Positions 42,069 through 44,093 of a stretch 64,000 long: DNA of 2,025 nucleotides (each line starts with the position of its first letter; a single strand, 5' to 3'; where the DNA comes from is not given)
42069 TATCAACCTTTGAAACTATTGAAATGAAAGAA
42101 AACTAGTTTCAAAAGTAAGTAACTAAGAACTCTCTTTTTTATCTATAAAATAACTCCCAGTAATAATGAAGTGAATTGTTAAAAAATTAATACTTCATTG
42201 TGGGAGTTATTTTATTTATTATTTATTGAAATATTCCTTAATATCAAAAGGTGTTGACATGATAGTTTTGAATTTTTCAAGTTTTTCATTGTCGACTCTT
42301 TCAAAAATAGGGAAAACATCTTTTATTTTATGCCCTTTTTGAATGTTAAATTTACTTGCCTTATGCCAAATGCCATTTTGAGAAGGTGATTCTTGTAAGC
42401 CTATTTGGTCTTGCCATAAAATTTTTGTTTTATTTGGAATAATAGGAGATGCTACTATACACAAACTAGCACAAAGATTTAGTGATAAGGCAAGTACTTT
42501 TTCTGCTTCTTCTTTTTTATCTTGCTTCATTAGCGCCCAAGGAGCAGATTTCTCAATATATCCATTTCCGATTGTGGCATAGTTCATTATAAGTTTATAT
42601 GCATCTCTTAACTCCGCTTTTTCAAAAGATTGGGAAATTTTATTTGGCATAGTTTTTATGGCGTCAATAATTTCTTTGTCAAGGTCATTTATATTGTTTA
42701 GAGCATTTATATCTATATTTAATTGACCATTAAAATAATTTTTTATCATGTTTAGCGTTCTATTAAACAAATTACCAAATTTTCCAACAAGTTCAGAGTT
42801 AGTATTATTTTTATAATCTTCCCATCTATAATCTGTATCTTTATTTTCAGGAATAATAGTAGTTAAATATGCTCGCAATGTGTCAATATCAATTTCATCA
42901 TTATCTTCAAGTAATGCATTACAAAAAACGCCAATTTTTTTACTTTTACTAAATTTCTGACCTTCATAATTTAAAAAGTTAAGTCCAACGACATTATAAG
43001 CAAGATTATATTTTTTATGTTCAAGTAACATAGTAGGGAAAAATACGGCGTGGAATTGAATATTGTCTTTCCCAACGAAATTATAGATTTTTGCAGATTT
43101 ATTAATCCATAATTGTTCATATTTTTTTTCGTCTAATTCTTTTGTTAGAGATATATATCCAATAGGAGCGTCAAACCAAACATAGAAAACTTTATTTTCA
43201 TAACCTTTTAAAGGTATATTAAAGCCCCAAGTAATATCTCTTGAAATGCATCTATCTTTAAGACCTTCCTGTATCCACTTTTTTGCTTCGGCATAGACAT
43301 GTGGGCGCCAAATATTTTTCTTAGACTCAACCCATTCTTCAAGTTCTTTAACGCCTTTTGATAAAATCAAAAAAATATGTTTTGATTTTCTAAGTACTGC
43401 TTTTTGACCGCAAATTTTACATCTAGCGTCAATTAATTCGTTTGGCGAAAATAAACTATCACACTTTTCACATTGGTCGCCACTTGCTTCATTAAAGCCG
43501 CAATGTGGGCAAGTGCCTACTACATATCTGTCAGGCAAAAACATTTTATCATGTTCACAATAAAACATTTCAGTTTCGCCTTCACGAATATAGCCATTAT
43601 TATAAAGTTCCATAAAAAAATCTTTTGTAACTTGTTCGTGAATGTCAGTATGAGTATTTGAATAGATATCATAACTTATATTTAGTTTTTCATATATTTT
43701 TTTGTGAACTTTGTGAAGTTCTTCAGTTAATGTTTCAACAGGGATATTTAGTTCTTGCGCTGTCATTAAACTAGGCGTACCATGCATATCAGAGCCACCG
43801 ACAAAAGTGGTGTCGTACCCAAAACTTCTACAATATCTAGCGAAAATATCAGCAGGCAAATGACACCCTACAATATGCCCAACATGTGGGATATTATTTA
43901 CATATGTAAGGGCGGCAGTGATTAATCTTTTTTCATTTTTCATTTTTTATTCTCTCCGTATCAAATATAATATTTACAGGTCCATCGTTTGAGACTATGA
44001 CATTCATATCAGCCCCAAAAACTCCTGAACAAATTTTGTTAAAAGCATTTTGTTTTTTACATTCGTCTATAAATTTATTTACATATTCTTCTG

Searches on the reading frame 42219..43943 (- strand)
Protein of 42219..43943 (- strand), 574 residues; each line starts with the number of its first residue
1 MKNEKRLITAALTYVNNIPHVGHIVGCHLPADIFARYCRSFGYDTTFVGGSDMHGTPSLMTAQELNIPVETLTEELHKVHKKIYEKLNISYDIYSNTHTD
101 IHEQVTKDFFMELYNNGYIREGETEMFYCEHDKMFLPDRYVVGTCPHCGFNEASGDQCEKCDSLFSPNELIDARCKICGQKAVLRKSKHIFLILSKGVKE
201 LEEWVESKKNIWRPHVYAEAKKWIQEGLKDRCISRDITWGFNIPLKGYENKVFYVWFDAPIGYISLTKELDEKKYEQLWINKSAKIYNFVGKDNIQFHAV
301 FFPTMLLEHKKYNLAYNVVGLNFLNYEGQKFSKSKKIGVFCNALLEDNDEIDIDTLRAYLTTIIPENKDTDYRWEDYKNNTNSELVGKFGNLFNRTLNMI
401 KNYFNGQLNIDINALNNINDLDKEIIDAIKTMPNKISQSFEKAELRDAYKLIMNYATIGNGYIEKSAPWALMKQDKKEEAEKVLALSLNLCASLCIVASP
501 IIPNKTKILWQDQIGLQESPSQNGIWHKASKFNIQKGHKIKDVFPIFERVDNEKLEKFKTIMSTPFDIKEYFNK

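Call 11: search_protein_families(library=pfam, proteins=[window:42219-43943:-], max_evalue=0.001)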
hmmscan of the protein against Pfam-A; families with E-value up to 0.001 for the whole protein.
window:42219-43943:- (574 aa): 5 families
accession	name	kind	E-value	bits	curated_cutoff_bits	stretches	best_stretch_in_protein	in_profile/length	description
PF09334.17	tRNA-synt_1g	-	1.9e-142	475.1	20.1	1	7-397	2-391/391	tRNA synthetases class I (M)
PF19303.5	Anticodon_3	-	3.6e-14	53.3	23.5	1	419-560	8-145/152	Anticodon binding domain of methionyl tRNA ligase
PF00133.28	tRNA-synt_1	-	1e-10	41.4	22.7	1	13-246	32-246/414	tRNA synthetases class I (I, L, M and V)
PF08264.19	Anticodon_1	-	2.9e-07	30.9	25.1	1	422-535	1-112/148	Anticodon-binding domain of tRNA ligase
PF01406.26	tRNA-synt_1e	-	5.3e-05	23.2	27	1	15-127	19-131/301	tRNA synthetases class I (C) catalytic domain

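Call 13: find_encoding_contigs(protein=window:42219-43943:-, flank=2000, max_places=6)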
Protein window:42219-43943:- (574 aa): 4 contigs read that carry it; 3 places shown.
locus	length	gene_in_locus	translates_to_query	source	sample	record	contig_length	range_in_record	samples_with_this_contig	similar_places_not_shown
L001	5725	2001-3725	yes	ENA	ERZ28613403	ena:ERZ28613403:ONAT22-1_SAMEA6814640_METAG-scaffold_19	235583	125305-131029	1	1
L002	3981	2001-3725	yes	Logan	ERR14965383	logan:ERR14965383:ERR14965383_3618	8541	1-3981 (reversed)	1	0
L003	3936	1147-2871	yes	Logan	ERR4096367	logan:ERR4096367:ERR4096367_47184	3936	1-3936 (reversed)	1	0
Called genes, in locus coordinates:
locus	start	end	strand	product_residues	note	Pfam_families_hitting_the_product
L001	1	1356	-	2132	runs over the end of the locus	PF18676:MBG_2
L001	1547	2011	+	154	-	PF02580:Tyr_Deacylase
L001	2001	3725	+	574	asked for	PF00133:tRNA-synt_1, PF09334:tRNA-synt_1g, PF19303:Anticodon_3, PF08264:Anticodon_1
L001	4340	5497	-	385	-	PF02906:Fe_hyd_lg_C, PF02256:Fe_hyd_SSU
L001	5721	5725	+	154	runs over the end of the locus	PF01161:PBP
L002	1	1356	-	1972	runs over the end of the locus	?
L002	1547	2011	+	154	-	PF02580:Tyr_Deacylase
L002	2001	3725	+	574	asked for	PF00133:tRNA-synt_1, PF09334:tRNA-synt_1g, PF19303:Anticodon_3, PF08264:Anticodon_1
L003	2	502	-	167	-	?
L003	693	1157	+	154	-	PF02580:Tyr_Deacylase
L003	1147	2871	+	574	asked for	PF00133:tRNA-synt_1, PF09334:tRNA-synt_1g, PF19303:Anticodon_3, PF08264:Anticodon_1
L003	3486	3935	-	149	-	?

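Call 66: list_cluster_members(proteins=[window:42219-43943:-, window:32333-33631:+, window:28541-31696:+, window:44588-50986:+, window:35073-37424:+])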
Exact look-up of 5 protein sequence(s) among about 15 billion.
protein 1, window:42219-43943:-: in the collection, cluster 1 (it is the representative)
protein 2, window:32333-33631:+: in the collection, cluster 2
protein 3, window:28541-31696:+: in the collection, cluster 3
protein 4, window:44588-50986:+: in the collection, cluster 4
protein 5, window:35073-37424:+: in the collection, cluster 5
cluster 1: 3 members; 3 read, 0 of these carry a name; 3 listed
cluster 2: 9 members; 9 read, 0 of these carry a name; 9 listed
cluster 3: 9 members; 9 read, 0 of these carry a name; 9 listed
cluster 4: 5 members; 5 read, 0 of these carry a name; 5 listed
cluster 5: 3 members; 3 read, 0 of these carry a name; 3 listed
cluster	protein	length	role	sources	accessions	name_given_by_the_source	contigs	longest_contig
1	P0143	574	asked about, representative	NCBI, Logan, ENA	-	-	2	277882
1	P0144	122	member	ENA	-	-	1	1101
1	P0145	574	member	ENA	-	-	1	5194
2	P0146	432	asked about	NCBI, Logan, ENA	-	-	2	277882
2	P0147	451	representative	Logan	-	-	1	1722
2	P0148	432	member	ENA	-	-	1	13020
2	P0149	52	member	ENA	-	-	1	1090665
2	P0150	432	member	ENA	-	-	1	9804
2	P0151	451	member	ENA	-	-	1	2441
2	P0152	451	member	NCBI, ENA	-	-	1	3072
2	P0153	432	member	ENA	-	-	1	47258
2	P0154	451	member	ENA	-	-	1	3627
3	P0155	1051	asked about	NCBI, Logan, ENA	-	-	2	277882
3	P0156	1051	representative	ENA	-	-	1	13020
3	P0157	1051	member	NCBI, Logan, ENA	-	-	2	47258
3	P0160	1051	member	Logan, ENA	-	-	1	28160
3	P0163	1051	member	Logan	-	-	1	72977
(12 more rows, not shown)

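Call 67: find_encoding_contigs(protein=P0163, flank=10000, max_places=4)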
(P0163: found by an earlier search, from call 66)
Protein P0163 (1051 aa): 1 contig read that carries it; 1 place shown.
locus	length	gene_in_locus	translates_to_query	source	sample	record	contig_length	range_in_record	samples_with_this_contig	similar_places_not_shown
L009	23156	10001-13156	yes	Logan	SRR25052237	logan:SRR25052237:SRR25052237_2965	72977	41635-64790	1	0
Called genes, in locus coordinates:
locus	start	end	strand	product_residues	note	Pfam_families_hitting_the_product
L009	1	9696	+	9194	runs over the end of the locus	-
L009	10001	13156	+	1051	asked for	PF07581:Glug (faint)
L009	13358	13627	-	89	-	PF04026:SpoVG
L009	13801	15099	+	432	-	PF01225:Mur_ligase, PF08245:Mur_ligase_M, PF02875:Mur_ligase_C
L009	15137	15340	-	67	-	PF01197:Ribosomal_L31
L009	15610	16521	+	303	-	-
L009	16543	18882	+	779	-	PF18657:YDG (weak)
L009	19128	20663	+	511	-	PF04101:Glyco_tran_28_C (weak)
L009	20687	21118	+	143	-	PF01553:Acyltransferase (weak)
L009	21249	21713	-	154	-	PF01161:PBP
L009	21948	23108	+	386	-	PF02906:Fe_hyd_lg_C, PF02256:Fe_hyd_SSU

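Call 107: find_encoding_contigs(protein=P0157, flank=10000, max_places=4)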
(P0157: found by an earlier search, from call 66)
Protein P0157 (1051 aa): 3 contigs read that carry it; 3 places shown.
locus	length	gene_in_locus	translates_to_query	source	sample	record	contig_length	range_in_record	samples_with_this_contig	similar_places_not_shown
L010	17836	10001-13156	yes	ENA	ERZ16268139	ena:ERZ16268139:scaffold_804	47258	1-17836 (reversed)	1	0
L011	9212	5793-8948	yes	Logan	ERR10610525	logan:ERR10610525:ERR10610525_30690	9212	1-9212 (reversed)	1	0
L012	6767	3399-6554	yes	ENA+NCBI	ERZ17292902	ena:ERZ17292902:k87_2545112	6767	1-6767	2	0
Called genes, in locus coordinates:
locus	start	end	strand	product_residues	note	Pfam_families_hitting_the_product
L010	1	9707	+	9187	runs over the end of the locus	-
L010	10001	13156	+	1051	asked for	PF07581:Glug (faint)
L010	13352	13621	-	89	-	PF04026:SpoVG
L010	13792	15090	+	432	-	PF01225:Mur_ligase, PF08245:Mur_ligase_M, PF02875:Mur_ligase_C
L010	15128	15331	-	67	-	PF01197:Ribosomal_L31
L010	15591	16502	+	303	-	-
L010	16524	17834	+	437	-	?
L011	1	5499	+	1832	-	?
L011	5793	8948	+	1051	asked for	PF07581:Glug (faint)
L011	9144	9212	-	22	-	?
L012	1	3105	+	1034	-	?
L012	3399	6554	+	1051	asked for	PF07581:Glug (faint)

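Call 108: find_encoding_contigs(protein=P0160, flank=10000, max_places=4)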
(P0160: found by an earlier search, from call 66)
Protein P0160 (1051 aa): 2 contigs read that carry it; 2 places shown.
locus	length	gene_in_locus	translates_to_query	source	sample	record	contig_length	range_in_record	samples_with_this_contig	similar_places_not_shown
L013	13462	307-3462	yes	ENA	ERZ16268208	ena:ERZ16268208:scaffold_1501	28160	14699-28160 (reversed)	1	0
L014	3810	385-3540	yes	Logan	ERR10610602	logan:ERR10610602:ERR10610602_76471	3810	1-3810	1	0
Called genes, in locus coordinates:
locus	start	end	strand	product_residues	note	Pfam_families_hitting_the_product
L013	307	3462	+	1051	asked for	PF07581:Glug (faint)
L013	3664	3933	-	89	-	PF04026:SpoVG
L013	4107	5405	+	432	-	PF01225:Mur_ligase, PF08245:Mur_ligase_M, PF02875:Mur_ligase_C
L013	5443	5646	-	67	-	PF01197:Ribosomal_L31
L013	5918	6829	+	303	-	-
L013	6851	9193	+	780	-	PF18657:YDG (weak)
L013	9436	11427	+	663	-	PF04101:Glyco_tran_28_C (weak), PF01553:Acyltransferase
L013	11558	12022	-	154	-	PF01161:PBP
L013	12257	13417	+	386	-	PF02906:Fe_hyd_lg_C, PF02256:Fe_hyd_SSU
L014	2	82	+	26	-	?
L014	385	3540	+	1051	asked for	PF07581:Glug (faint)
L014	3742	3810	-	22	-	?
